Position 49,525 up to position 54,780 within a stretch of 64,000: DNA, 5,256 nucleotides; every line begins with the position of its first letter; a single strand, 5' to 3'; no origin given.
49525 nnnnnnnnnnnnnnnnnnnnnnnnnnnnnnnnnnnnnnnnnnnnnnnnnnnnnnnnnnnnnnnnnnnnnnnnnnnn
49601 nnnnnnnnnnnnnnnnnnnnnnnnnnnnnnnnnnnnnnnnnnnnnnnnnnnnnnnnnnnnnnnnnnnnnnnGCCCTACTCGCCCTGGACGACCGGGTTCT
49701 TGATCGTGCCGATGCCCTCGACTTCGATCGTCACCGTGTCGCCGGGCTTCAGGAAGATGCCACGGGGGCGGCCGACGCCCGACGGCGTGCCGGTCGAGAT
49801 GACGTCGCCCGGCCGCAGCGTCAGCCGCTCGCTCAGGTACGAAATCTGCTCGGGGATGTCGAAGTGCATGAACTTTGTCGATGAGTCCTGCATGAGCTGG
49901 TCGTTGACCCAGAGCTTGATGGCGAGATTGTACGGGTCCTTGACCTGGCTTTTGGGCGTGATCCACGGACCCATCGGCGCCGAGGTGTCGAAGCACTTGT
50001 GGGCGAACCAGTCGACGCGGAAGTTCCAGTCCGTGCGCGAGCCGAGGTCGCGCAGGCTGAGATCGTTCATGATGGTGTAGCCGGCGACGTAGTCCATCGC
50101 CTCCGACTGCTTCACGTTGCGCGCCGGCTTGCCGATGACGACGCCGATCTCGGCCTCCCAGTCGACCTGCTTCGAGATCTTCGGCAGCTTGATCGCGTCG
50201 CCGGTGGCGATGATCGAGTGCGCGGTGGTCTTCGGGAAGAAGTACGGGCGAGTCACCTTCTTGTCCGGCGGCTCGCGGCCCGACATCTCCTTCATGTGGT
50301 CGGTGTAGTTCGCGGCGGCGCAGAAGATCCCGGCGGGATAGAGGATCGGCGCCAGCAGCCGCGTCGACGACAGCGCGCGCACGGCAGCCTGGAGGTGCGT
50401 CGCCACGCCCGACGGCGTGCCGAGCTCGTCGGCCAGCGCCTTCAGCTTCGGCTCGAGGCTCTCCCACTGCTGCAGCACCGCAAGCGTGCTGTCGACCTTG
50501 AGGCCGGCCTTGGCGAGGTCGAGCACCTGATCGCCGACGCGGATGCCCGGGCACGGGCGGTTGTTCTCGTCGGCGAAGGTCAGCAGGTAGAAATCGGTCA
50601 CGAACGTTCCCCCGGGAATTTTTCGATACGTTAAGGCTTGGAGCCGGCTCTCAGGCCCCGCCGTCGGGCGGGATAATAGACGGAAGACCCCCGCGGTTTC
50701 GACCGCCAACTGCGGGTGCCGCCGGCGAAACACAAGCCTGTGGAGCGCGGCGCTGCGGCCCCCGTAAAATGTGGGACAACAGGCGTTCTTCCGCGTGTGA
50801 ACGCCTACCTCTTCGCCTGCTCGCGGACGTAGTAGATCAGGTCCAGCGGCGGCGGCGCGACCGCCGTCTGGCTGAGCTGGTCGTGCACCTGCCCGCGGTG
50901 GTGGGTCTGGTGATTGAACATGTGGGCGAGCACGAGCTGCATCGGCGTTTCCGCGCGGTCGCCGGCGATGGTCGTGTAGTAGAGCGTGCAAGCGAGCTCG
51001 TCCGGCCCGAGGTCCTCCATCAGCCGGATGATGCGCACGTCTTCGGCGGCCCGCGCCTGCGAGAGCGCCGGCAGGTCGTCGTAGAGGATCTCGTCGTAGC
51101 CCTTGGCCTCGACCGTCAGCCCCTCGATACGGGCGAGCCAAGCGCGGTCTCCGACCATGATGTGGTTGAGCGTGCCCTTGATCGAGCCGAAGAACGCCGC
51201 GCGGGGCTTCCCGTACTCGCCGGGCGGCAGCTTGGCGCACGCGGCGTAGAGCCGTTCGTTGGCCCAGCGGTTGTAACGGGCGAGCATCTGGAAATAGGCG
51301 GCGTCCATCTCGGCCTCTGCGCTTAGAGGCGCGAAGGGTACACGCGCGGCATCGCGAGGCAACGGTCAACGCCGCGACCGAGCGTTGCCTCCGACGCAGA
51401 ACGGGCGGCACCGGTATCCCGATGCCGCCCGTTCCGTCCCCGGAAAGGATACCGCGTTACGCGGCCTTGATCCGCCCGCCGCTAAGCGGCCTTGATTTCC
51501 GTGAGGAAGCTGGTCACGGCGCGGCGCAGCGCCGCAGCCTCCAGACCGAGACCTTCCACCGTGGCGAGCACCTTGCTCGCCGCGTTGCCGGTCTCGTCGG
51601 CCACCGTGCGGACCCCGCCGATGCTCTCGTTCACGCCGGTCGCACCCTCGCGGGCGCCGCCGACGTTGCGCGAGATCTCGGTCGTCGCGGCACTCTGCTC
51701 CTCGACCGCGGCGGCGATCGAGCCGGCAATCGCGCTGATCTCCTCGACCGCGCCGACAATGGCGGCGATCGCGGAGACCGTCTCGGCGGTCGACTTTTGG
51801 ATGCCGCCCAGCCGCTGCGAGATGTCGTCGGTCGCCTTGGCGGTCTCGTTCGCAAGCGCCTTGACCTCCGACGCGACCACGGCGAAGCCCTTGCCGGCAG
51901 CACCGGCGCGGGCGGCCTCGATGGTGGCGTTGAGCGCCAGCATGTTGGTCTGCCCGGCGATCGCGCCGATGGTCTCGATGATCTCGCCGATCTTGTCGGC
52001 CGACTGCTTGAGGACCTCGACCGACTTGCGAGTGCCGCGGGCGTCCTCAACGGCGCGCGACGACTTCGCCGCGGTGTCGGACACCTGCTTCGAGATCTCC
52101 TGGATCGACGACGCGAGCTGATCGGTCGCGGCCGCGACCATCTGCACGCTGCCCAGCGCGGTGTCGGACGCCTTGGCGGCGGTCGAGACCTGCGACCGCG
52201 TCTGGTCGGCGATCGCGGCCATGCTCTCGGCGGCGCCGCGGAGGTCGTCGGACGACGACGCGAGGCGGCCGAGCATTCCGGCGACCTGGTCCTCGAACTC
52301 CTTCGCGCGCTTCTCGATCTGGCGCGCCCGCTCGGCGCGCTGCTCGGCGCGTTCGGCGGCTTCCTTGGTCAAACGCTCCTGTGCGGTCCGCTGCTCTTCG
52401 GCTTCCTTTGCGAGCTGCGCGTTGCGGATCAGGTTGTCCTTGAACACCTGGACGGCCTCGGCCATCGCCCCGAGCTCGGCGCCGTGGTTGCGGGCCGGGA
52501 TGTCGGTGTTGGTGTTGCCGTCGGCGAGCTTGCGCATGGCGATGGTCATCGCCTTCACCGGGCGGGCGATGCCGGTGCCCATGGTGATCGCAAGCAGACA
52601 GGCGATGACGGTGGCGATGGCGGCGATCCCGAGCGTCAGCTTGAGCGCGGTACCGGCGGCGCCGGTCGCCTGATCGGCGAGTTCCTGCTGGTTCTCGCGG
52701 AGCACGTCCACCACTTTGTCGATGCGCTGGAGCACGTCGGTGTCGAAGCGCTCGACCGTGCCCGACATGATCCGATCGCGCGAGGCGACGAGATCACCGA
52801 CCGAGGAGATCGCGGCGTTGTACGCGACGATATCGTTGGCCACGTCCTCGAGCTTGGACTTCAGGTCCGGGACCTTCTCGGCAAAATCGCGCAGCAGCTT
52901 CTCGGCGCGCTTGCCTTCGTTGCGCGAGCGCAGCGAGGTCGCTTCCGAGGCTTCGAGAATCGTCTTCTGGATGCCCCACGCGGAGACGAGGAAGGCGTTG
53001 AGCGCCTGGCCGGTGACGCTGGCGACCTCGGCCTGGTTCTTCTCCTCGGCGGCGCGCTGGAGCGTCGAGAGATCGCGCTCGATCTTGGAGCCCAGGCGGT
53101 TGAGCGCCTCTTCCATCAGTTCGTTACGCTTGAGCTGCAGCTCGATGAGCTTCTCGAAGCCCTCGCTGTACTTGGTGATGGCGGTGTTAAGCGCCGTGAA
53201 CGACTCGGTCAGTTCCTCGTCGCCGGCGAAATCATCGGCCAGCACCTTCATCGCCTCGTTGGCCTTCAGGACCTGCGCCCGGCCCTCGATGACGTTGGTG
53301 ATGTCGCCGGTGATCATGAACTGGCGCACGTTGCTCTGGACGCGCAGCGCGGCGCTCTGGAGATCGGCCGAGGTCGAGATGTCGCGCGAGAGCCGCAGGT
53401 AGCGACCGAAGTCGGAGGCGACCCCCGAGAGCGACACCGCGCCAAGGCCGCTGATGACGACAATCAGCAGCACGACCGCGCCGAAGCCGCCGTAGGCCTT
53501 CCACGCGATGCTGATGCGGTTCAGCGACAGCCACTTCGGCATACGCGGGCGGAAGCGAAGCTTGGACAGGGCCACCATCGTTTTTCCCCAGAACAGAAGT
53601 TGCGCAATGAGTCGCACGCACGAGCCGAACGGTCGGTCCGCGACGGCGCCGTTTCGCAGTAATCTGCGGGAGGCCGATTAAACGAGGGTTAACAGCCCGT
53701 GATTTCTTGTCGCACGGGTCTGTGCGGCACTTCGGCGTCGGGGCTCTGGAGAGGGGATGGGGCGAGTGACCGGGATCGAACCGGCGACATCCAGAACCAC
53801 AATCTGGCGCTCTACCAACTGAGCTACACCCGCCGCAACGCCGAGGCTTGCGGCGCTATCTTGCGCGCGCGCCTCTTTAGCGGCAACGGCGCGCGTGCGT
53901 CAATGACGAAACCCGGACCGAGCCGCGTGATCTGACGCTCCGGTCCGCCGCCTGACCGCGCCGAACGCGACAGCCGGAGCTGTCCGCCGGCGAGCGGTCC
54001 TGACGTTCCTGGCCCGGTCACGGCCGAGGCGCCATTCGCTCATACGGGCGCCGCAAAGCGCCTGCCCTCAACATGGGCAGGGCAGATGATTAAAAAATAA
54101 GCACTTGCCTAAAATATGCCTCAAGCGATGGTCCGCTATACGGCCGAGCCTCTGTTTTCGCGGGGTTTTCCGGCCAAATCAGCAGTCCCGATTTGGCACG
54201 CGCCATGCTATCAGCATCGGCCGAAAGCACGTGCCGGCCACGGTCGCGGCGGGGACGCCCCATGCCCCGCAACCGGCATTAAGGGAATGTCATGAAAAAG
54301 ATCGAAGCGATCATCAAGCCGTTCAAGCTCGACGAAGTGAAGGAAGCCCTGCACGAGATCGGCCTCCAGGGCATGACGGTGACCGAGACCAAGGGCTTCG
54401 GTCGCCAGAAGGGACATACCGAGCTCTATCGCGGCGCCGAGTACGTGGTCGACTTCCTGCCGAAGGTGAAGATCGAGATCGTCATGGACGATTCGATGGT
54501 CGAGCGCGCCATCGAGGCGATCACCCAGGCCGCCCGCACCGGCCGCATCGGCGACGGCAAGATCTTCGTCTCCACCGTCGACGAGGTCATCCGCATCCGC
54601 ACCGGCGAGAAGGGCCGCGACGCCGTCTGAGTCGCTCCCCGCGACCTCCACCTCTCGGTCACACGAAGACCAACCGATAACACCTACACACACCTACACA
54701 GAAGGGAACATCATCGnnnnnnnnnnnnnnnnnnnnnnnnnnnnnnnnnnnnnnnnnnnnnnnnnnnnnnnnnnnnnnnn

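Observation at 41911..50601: Putative uncharacterised ring-cleavage/decarboxylation catabolic cluster with orphan TctC binding proteins and an AraC regulator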

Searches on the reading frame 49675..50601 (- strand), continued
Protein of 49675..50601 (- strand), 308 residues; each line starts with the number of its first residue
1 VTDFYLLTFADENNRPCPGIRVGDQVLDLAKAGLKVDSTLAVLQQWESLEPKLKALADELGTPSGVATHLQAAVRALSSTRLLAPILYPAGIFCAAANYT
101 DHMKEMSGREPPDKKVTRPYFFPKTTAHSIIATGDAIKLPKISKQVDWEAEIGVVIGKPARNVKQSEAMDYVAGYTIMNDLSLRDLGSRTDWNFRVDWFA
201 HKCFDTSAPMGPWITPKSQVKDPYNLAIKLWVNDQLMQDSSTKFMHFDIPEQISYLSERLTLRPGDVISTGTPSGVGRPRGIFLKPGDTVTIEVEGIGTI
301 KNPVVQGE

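Call 77: find_encoding_contigs(protein=P0308, flank=9000, max_places=1)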
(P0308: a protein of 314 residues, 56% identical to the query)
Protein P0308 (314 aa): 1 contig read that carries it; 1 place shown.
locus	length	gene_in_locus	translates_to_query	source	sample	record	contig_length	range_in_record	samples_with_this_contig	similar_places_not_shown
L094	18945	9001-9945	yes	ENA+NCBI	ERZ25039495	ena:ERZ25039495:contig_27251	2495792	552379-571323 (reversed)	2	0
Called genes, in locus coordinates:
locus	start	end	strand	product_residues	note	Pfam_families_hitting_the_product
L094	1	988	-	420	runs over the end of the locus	PF05977:MFS_3, PF07690:MFS_1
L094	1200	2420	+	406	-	PF00561:Abhydrolase_1, PF12146:Hydrolase_4, PF12697:Abhydrolase_6, PF00326:Peptidase_S9 (faint), PF02566:OsmC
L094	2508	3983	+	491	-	PF01977:UbiD, PF20696:UbiD_C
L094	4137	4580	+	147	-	PF01022:HTH_5, PF12802:MarR_2 (weak), PF12840:HTH_20, PF13412:HTH_24 (weak), PF09339:HTH_IclR (weak)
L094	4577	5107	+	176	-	PF01451:LMWPc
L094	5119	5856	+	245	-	PF00230:MIP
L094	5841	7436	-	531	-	PF00884:Sulfatase, PF01663:Phosphodiest (faint), PF00884:Sulfatase, PF16347:SGSH_C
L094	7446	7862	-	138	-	PF07883:Cupin_2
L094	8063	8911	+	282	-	PF00106:adh_short, PF08659:KR, PF13561:adh_short_C2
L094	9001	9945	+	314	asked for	PF01557:FAA_hydrolase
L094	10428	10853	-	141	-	PF03061:4HBT (weak), PF13279:4HBT_2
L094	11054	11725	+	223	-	-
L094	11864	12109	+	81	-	-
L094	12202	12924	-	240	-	PF01902:Diphthami_syn_2_N (weak), PF28410:Diphthami_syn_2_C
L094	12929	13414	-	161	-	PF14534:DUF4440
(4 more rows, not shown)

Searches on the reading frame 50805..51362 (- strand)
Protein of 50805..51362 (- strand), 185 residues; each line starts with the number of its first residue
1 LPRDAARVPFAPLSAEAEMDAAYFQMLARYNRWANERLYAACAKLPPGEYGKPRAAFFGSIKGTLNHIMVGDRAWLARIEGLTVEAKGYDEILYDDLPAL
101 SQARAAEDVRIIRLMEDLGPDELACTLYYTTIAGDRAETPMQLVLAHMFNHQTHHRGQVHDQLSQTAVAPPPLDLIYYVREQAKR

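Call 5: search_protein_families(library=pfam, proteins=[window:50805-51362:-], max_evalue=0.01)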
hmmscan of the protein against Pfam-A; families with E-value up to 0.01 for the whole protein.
window:50805-51362:- (185 aa): 2 families
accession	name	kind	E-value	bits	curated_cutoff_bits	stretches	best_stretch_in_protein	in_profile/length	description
PF05163.17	DinB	-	1.9e-25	90.2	23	1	26-180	7-159/165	DinB family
PF12867.12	DinB_2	-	9.8e-15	55.6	24.8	1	33-159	4-128/128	DinB superfamily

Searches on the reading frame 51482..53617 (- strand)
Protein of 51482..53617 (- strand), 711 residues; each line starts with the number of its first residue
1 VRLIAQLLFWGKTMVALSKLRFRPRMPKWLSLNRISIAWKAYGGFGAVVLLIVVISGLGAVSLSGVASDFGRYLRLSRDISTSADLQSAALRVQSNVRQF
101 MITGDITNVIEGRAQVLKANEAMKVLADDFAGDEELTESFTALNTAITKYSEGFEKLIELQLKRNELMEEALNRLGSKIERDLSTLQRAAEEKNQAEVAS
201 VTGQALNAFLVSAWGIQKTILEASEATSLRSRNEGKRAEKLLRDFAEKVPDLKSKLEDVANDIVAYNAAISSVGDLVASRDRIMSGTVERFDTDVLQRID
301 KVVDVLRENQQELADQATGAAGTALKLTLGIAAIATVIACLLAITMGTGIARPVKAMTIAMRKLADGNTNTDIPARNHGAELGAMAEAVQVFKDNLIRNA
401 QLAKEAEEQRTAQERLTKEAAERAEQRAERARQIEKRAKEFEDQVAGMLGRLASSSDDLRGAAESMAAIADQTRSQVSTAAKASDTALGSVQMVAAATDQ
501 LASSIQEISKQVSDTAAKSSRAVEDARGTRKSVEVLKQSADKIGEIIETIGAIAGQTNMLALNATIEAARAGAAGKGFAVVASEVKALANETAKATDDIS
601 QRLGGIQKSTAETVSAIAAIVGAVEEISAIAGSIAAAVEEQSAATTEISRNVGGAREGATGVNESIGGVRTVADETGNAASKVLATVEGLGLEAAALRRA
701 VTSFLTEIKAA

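Call 5: search_protein_families(library=pfam, proteins=[window:51482-53617:-], max_evalue=0.01)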
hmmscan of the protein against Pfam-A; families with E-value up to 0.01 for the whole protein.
window:51482-53617:- (711 aa): 5 families
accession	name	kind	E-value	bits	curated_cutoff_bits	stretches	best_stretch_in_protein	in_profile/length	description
PF00015.26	MCPsignal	-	2e-30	106.4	34.6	2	511-615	6-107/172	Methyl-accepting chemotaxis protein (MCP) signalling domain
PF00672.30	HAMP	-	4.3e-08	33.8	25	1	350-396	6-51/53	HAMP domain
PF05227.19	CHASE3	-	0.0012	19.2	28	1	81-183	13-114/138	CHASE3 domain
PF04124.18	Dor1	-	0.0014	18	23.3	1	458-548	22-108/339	Dor1-like family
PF06103.16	DUF948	-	0.0017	18.9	37.2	0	491-549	28-86/89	Bacterial protein of unknown function (DUF948)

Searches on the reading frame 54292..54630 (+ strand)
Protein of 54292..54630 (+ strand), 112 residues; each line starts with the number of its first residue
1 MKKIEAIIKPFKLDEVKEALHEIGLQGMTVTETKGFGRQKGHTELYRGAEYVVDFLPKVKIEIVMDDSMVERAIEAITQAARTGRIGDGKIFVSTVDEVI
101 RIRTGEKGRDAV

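Call 40: search_protein_families(library=pfam, proteins=[window:54292-54630:+], max_evalue=0.001)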
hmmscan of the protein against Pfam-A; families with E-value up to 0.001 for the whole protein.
window:54292-54630:+ (112 aa): 1 family
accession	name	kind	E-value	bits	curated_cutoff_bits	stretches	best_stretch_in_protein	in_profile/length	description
PF00543.27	P-II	-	3.6e-34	117.6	25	1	1-106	1-102/102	Nitrogen regulatory protein P-II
